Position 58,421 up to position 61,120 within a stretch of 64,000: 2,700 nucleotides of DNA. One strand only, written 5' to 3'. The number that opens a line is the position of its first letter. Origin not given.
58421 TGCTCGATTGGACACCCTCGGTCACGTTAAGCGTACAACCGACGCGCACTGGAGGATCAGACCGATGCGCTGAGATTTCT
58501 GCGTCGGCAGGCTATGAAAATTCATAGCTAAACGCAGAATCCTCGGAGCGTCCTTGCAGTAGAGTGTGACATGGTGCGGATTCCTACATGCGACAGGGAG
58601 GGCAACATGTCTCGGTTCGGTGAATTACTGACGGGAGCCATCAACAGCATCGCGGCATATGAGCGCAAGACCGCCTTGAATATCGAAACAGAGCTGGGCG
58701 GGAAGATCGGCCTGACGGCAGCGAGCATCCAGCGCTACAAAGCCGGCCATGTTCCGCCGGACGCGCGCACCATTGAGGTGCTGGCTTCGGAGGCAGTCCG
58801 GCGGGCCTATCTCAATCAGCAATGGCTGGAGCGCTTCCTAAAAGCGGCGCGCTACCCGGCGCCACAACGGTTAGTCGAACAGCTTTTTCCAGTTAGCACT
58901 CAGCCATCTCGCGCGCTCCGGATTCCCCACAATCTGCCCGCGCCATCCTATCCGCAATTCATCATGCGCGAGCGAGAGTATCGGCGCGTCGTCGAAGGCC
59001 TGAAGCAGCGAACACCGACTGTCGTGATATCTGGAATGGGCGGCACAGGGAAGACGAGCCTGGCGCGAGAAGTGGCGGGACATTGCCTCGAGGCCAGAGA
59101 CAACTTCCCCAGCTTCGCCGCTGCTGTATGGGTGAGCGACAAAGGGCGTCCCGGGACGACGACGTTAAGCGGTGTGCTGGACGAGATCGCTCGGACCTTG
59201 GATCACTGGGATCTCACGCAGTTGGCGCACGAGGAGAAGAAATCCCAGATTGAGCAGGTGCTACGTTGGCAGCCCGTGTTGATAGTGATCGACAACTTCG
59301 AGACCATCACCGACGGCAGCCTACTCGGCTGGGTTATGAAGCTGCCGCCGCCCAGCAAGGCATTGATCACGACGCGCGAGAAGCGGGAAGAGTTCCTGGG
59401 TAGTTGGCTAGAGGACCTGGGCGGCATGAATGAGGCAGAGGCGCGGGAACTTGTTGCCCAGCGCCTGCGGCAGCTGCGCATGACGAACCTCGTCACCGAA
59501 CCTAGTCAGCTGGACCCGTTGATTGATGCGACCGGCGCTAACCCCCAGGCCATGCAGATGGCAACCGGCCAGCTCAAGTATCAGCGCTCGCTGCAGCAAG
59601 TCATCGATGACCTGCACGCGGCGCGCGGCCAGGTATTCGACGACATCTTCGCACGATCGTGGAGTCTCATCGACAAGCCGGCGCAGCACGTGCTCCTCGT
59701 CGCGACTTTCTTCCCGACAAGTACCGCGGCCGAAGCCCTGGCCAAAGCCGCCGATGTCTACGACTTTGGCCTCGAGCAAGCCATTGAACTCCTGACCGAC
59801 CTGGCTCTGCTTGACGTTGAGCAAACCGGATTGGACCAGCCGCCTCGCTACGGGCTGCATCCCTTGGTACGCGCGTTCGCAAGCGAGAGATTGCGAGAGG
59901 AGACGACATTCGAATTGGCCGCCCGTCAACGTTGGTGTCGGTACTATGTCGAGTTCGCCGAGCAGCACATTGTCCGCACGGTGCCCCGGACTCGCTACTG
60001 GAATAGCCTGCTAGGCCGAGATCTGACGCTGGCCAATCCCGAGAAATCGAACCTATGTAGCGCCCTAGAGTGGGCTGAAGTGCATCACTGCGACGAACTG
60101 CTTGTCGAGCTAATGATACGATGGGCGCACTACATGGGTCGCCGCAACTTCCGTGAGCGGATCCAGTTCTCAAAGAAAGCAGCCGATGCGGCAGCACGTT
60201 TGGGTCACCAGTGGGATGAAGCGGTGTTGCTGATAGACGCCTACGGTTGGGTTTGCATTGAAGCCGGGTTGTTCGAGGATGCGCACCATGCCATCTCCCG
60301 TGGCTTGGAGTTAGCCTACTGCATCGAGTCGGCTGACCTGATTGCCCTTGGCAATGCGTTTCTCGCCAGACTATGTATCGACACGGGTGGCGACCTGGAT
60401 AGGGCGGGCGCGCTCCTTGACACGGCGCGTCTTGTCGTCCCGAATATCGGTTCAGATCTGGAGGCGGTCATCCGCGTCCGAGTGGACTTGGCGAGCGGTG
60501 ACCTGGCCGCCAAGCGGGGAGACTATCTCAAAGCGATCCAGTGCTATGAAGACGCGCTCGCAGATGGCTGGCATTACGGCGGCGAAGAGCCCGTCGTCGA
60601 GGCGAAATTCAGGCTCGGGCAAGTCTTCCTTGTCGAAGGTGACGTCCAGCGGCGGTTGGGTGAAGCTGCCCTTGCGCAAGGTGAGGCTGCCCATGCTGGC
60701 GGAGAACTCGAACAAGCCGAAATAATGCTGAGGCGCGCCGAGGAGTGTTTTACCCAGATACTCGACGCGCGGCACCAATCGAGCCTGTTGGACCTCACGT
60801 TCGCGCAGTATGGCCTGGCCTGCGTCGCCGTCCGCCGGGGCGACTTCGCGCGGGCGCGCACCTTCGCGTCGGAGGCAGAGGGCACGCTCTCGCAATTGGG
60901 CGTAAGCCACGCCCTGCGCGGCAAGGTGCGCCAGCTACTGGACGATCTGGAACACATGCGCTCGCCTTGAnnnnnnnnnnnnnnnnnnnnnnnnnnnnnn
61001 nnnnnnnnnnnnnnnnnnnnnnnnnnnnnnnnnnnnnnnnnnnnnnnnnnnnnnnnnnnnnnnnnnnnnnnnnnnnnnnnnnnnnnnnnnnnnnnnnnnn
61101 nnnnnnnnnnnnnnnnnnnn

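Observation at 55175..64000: DUF1156 methylase and DUF499 HEPN-ATPase, normally adjacent, are separated by an inserted small-TM/HTH-STAND module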

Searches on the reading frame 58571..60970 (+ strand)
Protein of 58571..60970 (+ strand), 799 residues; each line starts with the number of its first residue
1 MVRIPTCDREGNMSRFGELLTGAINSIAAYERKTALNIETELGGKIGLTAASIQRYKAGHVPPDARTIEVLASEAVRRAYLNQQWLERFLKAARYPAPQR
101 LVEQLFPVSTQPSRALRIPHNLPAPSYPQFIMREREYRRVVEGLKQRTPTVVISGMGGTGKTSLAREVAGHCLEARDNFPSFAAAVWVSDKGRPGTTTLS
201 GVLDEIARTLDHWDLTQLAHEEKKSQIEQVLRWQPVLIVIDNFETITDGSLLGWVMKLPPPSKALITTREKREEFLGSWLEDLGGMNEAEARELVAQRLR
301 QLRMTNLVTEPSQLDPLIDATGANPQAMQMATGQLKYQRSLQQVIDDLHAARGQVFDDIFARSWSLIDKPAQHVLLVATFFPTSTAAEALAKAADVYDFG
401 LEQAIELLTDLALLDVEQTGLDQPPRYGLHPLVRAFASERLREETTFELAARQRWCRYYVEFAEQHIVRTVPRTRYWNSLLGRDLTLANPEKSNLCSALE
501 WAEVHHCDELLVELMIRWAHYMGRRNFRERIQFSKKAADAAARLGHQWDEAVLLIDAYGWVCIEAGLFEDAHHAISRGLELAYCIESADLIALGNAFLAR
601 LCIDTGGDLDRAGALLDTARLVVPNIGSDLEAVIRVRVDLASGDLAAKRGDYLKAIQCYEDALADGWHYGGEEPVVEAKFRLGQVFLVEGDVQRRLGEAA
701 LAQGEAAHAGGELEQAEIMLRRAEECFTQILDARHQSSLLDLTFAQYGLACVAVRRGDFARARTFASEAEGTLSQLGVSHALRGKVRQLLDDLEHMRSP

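Call 7: search_protein_families(library=pfam, proteins=[window:58571-60970:+], max_evalue=0.01)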
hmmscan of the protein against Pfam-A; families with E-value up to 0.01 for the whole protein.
window:58571-60970:+ (799 aa): 12 families
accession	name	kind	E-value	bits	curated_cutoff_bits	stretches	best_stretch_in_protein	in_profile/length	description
PF00931.28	NB-ARC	-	5.2e-10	39.4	23.5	1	137-271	5-138/248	NB-ARC domain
PF20703.3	nSTAND1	-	4.5e-08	33.6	27.1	1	130-247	16-128/379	Novel STAND NTPase 1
PF13191.12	AAA_16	-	1.7e-07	32.3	32.6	1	129-250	1-148/167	AAA ATPase domain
PF05729.18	NACHT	-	3.7e-05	24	26.7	1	150-299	2-164/167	NACHT domain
PF07719.23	TPR_2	-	0.00012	22.3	27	0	643-664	8-29/34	Tetratricopeptide repeat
PF13424.12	TPR_12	-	0.00021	21.8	30.1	0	607-664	17-73/77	Tetratricopeptide repeat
PF13432.12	TPR_16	-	0.00026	21.8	32.7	1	640-693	1-48/65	Tetratricopeptide repeat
PF13401.12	AAA_22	-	0.0007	20.3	27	1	151-251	8-101/130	AAA domain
PF24883.2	NPHP3_N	-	0.0011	19.6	24.8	1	131-212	6-81/164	Nephrocystin 3, N-terminal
PF13481.12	AAA_25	-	0.0016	18.5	27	1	134-249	19-158/195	AAA domain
PF20720.3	nSTAND3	-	0.0069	16.5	27.2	0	135-174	5-43/155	Novel STAND NTPase 3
PF00004.35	AAA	-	0.007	17.2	21.2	0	152-247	2-70/131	ATPase family associated with various cellular activities (AAA)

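Call 8: search_protein_families(library=padloc, proteins=[window:58571-60970:+], max_evalue=0.01)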
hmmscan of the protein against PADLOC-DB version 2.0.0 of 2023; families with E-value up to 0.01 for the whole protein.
window:58571-60970:+ (799 aa): 4 families
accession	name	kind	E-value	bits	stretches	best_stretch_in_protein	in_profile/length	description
PDLC01616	TniQ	-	0.001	17.8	0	271-341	7-76/126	CAS-I-F; associated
PDLC04140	mad8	-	0.0027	15.3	1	148-220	27-85/314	mads_8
PDLC00914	TRIP13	-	0.0037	14.8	1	138-173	61-96/302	TRIP13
PDLC04790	PDC-S01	-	0.006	13.4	0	132-171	8-50/422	-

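Call 10: find_encoding_contigs(protein=window:58571-60970:+, flank=10000, max_places=6)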
Protein window:58571-60970:+ (799 aa): no gene with exactly this product is on record in the collection.

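Call 11: find_encoding_contigs(protein=window:58607-60970:+, flank=10000, max_places=6)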
Protein window:58607-60970:+ (787 aa): no gene with exactly this product is on record in the collection.

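Call 13: find_homologous_proteins(query=window:58571-60970:+, max_evalue=1e-10)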
Query window:58571-60970:+ (799 aa): 578 proteins with E <= 1e-10 among 8000 candidates; the best 120 are listed.
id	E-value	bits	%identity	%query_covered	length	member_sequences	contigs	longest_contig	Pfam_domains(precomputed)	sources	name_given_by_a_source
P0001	0.0e+0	1775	100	98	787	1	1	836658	PF20703.4,PF00931.29,PF13191.13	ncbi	ncbi:MAG: NB-ARC domain-containing protein [Anaerolineae bacterium]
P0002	2.2e-196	673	47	97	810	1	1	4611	PF05729.19,PF13401.13,PF20703.4,PF00931.29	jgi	jgi:tetratricopeptide (TPR) repeat protein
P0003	8.7e-191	655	48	84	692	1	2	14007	PF05729.19,PF20703.4,PF07719.24,PF00931.29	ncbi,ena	-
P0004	1.2e-190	654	44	98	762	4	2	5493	PF17874.8,PF05729.19,PF13424.13,PF13432.13,PF20703.4,PF07719.24,PF00931.29,PF13374.13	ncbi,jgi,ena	-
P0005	3.4e-189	649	44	98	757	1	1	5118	PF17874.8,PF13424.13,PF07719.24,PF00931.29,PF13374.13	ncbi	-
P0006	9.9e-183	628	42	97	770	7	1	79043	PF05729.19,PF13424.13,PF13401.13,PF13181.13,PF00931.29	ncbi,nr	ncbi:MAG: hypothetical protein IPP13_28210 [Kouleothrix sp.]|nr:hypothetical protein [Kouleothrix sp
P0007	1.1e-182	628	42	99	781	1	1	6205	PF14559.13,PF17874.8,PF00515.35,PF13424.13,PF13432.13,PF13401.13,PF20703.4,PF13181.13,PF07719.24,PF00931.29,PF13191.13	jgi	jgi:tetratricopeptide (TPR) repeat protein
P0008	9.8e-180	618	43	98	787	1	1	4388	PF05729.19,PF13424.13,PF13401.13,PF13181.13,PF05621.18,PF07719.24,PF00931.29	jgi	jgi:tetratricopeptide (TPR) repeat protein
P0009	3.7e-176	606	42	97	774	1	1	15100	PF17874.8,PF13424.13,PF20703.4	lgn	-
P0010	5.5e-176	606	43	97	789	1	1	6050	PF05729.19,PF13401.13,PF20703.4,PF05621.18,PF07719.24,PF00931.29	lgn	-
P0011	1.2e-174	601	44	97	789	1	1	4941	PF00515.35,PF05729.19,PF13424.13,PF13401.13,PF20703.4,PF13181.13,PF05621.18,PF07719.24,PF00931.29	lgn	-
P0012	2.3e-173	597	41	98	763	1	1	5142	PF14559.13,PF05729.19,PF13401.13,PF20703.4,PF00931.29,PF13191.13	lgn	-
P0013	7.5e-172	592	42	97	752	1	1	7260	PF17874.8,PF13424.13,PF20703.4,PF13481.13,PF00931.29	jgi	jgi:tetratricopeptide (TPR) repeat protein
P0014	1.8e-171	591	43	95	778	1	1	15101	PF17874.8,PF20703.4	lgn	-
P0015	3.3e-168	580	42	97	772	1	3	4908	PF05729.19,PF13424.13,PF07719.24,PF00931.29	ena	-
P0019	9.9e-167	575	44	97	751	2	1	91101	PF05729.19,PF13401.13,PF00931.29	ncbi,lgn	-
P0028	2.0e-162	561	42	96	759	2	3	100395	PF13424.13,PF13401.13,PF00931.29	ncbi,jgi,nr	ncbi:MAG: NB-ARC domain-containing protein [Roseiflexaceae bacterium]|nr:NB-ARC domain-containing pr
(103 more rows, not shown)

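Call 14: find_encoding_contigs(protein=P0001, flank=10000, max_places=4)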
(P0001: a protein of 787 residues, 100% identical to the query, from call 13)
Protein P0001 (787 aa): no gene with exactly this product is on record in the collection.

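Call 26: find_encoding_contigs(protein=P0006, flank=6000, max_places=3)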
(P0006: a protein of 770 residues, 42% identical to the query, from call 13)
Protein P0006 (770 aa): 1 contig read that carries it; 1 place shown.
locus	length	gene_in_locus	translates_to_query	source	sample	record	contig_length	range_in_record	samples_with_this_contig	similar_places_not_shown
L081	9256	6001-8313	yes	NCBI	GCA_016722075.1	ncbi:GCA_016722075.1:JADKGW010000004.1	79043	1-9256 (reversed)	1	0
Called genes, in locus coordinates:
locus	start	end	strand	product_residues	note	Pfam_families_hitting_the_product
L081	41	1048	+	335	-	-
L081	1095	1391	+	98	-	-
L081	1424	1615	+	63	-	-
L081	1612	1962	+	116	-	-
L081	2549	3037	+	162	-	PF03551:PadR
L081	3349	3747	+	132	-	PF03551:PadR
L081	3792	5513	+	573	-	PF00092:VWA, PF13519:VWA_2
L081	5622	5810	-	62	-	-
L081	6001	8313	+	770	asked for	PF00931:NB-ARC, PF13401:AAA_22 (weak), PF05729:NACHT (weak), PF13181:TPR_8 (faint), PF13424:TPR_12 (faint)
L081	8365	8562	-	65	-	-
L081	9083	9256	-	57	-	?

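Call 27: find_encoding_contigs(protein=P0003, flank=6000, max_places=3)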
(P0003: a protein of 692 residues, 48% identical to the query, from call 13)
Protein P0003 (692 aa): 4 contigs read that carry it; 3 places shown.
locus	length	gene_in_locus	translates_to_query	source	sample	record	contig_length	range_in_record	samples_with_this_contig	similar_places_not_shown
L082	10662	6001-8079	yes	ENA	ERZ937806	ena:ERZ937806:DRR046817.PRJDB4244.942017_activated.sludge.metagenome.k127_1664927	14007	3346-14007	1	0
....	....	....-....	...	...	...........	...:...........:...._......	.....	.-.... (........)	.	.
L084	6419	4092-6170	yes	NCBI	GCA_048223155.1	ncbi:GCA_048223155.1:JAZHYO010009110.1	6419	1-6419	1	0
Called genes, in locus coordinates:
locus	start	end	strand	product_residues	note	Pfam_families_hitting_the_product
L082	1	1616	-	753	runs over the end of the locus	PF20703:nSTAND1 (weak), PF00931:NB-ARC, PF05729:NACHT, PF13401:AAA_22 (weak)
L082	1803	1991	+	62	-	-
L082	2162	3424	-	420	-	PF07690:MFS_1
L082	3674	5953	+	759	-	PF00931:NB-ARC, PF17874:TPR_MalT (weak), PF13424:TPR_12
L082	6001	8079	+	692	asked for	PF00931:NB-ARC, PF20703:nSTAND1 (weak), PF05729:NACHT (weak), PF07719:TPR_2 (faint)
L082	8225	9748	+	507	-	PF00665:rve (weak), PF22483:Mu-transpos_C_2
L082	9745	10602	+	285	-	PF01695:IstB_IS21, PF00308:Bac_DnaA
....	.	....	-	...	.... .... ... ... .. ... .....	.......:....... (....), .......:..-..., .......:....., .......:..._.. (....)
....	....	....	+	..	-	-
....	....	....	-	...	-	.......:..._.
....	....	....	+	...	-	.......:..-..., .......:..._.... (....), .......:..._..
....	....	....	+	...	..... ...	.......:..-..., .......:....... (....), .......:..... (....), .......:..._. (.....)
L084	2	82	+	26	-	?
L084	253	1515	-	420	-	PF07690:MFS_1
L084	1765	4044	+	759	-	PF00931:NB-ARC, PF17874:TPR_MalT (weak), PF13424:TPR_12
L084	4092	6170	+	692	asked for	PF00931:NB-ARC, PF20703:nSTAND1 (weak), PF05729:NACHT (weak), PF07719:TPR_2 (faint)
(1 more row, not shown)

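Call 35: find_related_loci(query=A2, collection=metagenome_contigs, flank=5000)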
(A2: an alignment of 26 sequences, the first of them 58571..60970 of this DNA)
Query A2 (799 aa) in metagenome_contigs; peptide patterns used: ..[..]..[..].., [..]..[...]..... (x = any residue, [..] = any of these).
534 stretches matched a pattern; 253 encode a relative of the query (tblastn E <= 1e-3); the best 80 are kept; 79 distinct loci.
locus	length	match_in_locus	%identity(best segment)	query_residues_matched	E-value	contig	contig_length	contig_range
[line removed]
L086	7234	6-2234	44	23-795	0e+0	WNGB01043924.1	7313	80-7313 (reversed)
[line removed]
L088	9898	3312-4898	51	16-550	9e-162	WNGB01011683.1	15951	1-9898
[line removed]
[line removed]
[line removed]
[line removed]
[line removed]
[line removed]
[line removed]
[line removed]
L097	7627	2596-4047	52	16-506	2e-153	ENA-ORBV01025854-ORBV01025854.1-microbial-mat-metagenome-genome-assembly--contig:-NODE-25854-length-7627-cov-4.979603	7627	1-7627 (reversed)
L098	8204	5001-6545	49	16-530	3e-153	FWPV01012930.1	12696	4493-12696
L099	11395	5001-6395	53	1-465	3e-153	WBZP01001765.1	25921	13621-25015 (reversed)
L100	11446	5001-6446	52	16-501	5e-153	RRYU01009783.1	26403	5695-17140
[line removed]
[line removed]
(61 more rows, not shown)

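Call 59: search_protein_families(library=ncbifam, proteins=[window:58607-60970:+], max_evalue=0.01)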
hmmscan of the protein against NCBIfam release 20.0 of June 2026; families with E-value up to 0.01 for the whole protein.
window:58607-60970:+ (787 aa): 0 families

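Call 78: search_protein_families(library=pfam, alignment_id=A6, max_evalue=0.0001)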
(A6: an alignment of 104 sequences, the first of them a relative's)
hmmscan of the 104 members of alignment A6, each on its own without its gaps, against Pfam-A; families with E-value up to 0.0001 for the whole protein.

A. member 1, L081:35-1045:+ (337 aa): 0 families

B. families by the number of members that match (of 104 scanned): 96 families (the first 25 are shown)
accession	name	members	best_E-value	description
PF13424.12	TPR_12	4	2.2e-149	Tetratricopeptide repeat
PF13614.12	AAA_31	3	4.1e-51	AAA domain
PF01656.29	CbiA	3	7.9e-23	CobQ/CobB/MinD/ParA nucleotide binding domain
PF10609.15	ParA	3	8.6e-12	NUBPL iron-transfer P-loop NTPase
PF09140.17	MipZ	3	3.2e-10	ATPase MipZ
PF00142.24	Fer4_NifH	3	4.6e-09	4Fe-4S iron sulfur cluster binding proteins, NifH/frxC family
PF02374.21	ArsA_ATPase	3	1e-08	Anion-transporting ATPase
PF13374.12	TPR_10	2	4e-123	Tetratricopeptide repeat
PF02518.31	HATPase_c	2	1.2e-29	Histidine kinase-, DNA gyrase B-, and HSP90-like ATPase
PF08849.17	BrxA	2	1e-28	BrxA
PF01385.25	OrfB_IS605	2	5.8e-26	Probable transposase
PF13749.12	HATPase_c_4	2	2.8e-23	Putative ATP-dependent DNA helicase recG C-terminal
PF17874.7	TPR_MalT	2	5e-23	MalT-like TPR region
PF07282.18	Cas12f1-like_TNB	2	1e-22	Cas12f1-like, TNB domain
PF03551.20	PadR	2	7.6e-14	Transcriptional regulator PadR-like family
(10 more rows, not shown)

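Call 79: find_encoding_contigs(protein=P0019, flank=8000, max_places=2)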
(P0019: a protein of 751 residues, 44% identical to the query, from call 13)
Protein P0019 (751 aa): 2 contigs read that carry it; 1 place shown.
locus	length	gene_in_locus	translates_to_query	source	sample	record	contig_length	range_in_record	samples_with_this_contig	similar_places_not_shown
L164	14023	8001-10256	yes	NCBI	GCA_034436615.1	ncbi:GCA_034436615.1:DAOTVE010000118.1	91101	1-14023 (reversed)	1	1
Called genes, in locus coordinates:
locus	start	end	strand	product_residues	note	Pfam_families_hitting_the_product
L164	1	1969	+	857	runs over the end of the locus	PF04851:ResIII (weak), PF00270:DEAD, PF00271:Helicase_C, PF22982:WHD_HRQ1, PF09369:MZB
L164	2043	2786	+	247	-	PF04240:Caroten_synth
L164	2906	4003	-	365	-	PF11181:YflT (weak), PF13488:Gly-zipper_Omp (faint), PF13441:Gly-zipper_YMGG (weak)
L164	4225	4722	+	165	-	PF05974:DUF892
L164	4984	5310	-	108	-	PF03779:SPW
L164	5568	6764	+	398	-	-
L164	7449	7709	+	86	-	-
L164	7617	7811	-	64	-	-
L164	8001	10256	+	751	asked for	PF00931:NB-ARC, PF05729:NACHT (faint), PF13401:AAA_22 (faint)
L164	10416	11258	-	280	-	PF00535:Glycos_transf_2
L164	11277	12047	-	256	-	PF13490:zf-HC2 (weak), PF10099:RskA_C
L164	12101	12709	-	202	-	PF07638:Sigma70_ECF, PF04542:Sigma70_r2, PF08281:Sigma70_r4_2, PF04545:Sigma70_r4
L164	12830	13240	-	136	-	PF13380:CoA_binding_2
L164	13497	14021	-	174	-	?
